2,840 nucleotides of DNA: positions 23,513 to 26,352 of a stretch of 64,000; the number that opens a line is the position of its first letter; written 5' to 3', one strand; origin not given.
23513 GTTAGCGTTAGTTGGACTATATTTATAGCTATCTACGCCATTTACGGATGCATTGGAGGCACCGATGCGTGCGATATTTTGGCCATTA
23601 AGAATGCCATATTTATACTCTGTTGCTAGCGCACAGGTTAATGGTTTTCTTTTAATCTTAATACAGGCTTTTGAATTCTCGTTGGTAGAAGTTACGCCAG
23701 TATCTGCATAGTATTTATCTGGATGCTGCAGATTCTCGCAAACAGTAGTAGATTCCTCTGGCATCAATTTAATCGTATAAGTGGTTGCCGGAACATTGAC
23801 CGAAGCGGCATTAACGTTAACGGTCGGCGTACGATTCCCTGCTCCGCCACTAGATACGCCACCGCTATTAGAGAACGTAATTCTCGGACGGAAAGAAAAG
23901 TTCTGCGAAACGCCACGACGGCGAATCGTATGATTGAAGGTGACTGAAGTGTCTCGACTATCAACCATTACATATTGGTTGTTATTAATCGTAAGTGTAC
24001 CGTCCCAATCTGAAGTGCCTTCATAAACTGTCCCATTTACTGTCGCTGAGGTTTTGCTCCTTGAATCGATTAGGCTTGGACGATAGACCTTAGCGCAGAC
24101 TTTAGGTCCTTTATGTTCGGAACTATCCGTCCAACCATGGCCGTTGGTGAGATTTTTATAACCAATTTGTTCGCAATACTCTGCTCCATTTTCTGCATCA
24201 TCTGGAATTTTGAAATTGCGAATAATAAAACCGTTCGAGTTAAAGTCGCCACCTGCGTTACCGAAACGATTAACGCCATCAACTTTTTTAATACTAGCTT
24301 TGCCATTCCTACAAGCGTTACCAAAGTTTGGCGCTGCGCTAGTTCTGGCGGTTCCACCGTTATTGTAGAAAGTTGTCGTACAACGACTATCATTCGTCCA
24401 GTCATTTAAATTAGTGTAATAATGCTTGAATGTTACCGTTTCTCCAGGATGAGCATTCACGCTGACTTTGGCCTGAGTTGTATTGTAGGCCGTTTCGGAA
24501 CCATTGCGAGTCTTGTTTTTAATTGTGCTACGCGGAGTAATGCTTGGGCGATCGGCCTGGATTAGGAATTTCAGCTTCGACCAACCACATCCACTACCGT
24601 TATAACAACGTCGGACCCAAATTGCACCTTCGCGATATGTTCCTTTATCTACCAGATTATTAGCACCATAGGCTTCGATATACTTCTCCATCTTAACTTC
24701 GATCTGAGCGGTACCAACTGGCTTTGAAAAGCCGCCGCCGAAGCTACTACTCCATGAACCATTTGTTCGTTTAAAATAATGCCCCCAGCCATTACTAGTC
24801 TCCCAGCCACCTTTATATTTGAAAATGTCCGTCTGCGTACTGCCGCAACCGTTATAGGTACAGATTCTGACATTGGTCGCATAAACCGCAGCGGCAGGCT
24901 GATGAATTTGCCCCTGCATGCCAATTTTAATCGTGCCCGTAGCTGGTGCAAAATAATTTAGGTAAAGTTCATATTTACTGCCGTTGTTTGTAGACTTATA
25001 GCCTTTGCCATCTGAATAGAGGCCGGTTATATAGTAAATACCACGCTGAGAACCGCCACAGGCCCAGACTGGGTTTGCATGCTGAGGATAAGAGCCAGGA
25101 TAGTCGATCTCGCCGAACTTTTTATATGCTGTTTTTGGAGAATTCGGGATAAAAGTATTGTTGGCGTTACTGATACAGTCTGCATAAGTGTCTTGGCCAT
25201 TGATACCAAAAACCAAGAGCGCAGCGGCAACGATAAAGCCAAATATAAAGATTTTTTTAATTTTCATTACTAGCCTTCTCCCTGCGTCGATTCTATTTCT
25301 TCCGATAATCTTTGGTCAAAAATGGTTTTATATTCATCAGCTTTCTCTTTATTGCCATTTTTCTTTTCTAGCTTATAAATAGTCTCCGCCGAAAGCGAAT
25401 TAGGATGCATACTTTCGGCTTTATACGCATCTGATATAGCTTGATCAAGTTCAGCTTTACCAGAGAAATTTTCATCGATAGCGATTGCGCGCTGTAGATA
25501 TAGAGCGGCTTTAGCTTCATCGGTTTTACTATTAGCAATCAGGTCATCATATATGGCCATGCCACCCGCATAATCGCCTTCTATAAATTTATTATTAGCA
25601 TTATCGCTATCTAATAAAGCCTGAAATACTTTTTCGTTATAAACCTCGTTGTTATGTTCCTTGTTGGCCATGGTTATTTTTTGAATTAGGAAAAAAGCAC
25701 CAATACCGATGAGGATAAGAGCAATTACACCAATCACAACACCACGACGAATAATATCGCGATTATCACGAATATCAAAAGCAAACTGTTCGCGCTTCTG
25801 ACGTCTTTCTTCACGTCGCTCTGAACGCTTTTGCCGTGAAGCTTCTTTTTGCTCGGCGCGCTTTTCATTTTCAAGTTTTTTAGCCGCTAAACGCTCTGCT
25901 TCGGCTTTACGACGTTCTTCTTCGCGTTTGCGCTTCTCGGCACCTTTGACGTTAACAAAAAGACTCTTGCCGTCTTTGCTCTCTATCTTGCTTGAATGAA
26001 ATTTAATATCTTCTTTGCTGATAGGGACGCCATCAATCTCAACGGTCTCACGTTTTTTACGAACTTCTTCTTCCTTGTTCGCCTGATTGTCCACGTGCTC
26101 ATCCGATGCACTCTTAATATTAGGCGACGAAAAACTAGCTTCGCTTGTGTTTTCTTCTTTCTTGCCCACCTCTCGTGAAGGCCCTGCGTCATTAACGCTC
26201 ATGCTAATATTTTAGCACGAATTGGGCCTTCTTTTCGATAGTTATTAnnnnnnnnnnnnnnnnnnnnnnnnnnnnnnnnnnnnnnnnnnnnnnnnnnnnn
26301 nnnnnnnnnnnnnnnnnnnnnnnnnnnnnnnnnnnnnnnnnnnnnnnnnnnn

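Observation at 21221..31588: The partner-plus-giant cassette is tandemly duplicated, promoter included, with diverged N-terminal halves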

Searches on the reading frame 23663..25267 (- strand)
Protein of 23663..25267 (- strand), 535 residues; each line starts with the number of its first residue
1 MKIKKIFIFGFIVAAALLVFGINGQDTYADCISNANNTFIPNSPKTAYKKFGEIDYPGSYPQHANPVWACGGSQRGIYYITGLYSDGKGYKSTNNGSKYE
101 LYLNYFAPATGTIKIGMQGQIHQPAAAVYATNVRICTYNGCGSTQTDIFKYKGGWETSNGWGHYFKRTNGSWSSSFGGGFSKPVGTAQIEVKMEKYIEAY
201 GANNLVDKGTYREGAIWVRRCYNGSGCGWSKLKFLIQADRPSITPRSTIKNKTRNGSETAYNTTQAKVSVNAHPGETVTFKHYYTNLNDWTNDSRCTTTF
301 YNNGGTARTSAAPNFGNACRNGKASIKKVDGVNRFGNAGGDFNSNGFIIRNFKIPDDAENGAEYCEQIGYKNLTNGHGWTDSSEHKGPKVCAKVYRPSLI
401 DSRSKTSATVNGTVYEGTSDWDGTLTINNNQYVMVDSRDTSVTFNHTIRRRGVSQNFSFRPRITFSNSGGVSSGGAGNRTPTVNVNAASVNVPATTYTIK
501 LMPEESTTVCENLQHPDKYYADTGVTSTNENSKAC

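Call 64: find_homologous_proteins(query=window:23663-25267:-)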
Query window:23663-25267:- (535 aa): 1 proteins with E <= 0.001 among 6511 candidates.
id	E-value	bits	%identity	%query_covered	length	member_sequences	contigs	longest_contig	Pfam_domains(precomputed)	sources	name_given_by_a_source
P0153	1.2e-54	204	64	27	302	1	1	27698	-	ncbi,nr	ncbi:MAG: hypothetical protein K6F57_00550 [Candidatus Saccharibacteria bacterium]|nr:hypothetical p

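Call 79: predict_structure(alignment_id=A5)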
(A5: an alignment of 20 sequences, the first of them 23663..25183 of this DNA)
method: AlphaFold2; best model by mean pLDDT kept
length: 507 residues; sequences in the alignment: 20
mean_pLDDT: 87.3   pTM: 0.67
mean pLDDT of the five models: 87.3, 83.5, 81.9, 82.0, 81.8
residues with pLDDT >= 90: 276; 70-90: 200; 50-70: 26; < 50: 5
segments of 3 or more residues with pLDDT < 50: 400-402
pLDDT, mean of each block of 10 residues (from residue 1): 90 88 82 73 86 95 91 95 96 92 94 93 95 91 86 93 97 92 91 86 90 89 90 84 94 90 85 66 72 72 82 87 91 92 87 91 93 91 82 64 65 91 90 92 80 92 92 86 92 87 86
secondary structure, 60 per line:
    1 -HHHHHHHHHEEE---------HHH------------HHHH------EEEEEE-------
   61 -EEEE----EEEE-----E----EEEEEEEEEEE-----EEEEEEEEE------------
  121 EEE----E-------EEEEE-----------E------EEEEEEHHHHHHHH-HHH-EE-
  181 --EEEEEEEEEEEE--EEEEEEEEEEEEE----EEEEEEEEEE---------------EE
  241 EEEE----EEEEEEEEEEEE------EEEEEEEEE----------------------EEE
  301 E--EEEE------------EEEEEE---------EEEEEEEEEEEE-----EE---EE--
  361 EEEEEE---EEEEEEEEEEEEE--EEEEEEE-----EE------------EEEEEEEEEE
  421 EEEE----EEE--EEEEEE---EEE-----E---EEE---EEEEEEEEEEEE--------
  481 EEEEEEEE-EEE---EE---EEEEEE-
elements in order: H2-10 E11-13 H38-41 E48-53 E62-65 E70-73 E84-94 E100-108 E121-123 E136-140 E159-164 H165-172 E183-194 E197-209 E214-223 E239-244 E249-260 E267-275 E298-301 E304-307 E320-325 E335-346 E361-366 E370-382 E385-391 E411-424 E429-431 E434-439 E443-445 E455-457 E461-472 E481-488 E490-492 E501-506

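Call 82: fold_search(model_id=the predicted structure, library=pdb)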
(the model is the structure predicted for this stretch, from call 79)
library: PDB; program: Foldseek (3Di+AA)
matches with E <= 10: 1134; with E <= 0.001: 55
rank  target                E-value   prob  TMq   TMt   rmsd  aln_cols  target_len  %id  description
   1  8c8m_A                1.0e-06  0.95  0.14  0.06  22.5       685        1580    9  In vitro structure of the Nitrosopumilus maritimus S-layer - Composite map between two and six-fold symmetrised (released 2024-04-10)
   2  6xi1_BBB              1.2e-06  1.00  0.26  0.28  10.1       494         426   11  Crystal structure of tetra-tandem repeat in extending RTX adhesin from Aeromonas hydrophila (released 2020-10-14)
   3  7n6g_4C               1.5e-06  1.00  0.21  0.18  14.8       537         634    8  C1 of central pair (released 2022-05-18)
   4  6xi1_AAA              1.9e-06  1.00  0.26  0.29  10.4       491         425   11  Crystal structure of tetra-tandem repeat in extending RTX adhesin from Aeromonas hydrophila (released 2020-10-14)
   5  4mmx_A                2.2e-06  0.98  0.18  0.12  20.4       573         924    7  Integrin AlphaVBeta3 ectodomain bound to the tenth domain of Fibronectin (released 2014-03-26)
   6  7sqc_2B               2.3e-06  0.96  0.14  0.10  23.5       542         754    8  Ciliary C1 central pair apparatus isolated from Chlamydomonas reinhardtii (released 2022-04-13)
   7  9ijj_C                5.8e-06  1.00  0.24  0.14  20.5       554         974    7  In situ structure of the central apparatus in mouse sperm axoneme. (released 2025-06-04)
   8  3ije_A                6.5e-06  0.99  0.19  0.13  20.1       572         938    8  Crystal structure of the complete integrin alhaVbeta3 ectodomain plus an Alpha/beta transmembrane fragment (released 2009-09-29)
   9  8zdg_A                1.8e-05  0.93  0.18  0.12  20.6       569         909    7  Cryo-EM structure of the integrin avb3 with CWHM-12, conformation 1 (released 2025-10-22)
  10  4g1m_A                2.0e-05  0.93  0.18  0.12  20.2       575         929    8  Re-refinement of alpha V beta 3 structure (released 2012-12-12)
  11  8d82_A                2.3e-05  0.77  0.16  0.14  27.3       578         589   10  Cryo-EM structure of human IL-6 signaling complex in detergent: model containing full extracellular domains (released 2023-03-29)
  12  8t2v_A                2.5e-05  0.94  0.18  0.11  21.6       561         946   10  Cryo-EM Structures of Full-length Integrin alphaIIbbeta3 in Native Lipids (released 2023-07-26)
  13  8wa2_F                3.4e-05  0.90  0.16  0.07  24.0       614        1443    7  cryo-EM structure of native mastigonemes isolated from Chlamydomonas reinhardtii at 3.0 angstrom resolution (released 2024-04-10)
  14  8xen_A                3.6e-05  0.96  0.21  0.15  15.8       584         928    7  Cryo-EM structure of integrin ITGAV/ITGB3 complex, conformation 4 (released 2024-12-18)
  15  8k53_A                5.8e-05  0.72  0.16  0.11  25.9       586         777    8  Structure of the Dimeric Human CNTN2 Ig 1-6-FNIII 1-2 Domain in an Asymmetric State (released 2023-12-06)
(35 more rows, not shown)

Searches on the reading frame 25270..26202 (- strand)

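Call 9: search_protein_families(library=pfam, proteins=[window:25270-26202:-], max_evalue=0.01)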
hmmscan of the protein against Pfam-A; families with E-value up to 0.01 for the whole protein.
window:25270-26202:- (310 aa): 0 families

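Call 10: search_protein_families(library=ncbifam, proteins=[window:25270-26202:-], max_evalue=0.01)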
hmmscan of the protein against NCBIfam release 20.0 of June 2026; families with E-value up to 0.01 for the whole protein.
window:25270-26202:- (310 aa): 0 families

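Call 31: search_protein_families(library=pfam, proteins=[window:25270-26202:-], max_evalue=10)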
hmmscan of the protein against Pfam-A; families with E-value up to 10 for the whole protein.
window:25270-26202:- (310 aa): 2 families
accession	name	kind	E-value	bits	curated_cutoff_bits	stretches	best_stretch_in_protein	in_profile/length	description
PF15102.11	TMEM154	-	0.017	15.4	30.3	1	131-217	43-131/153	TMEM154 protein family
PF02956.20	TT_ORF1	-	0.078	12.1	27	1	92-172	14-93/525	TT viral orf 1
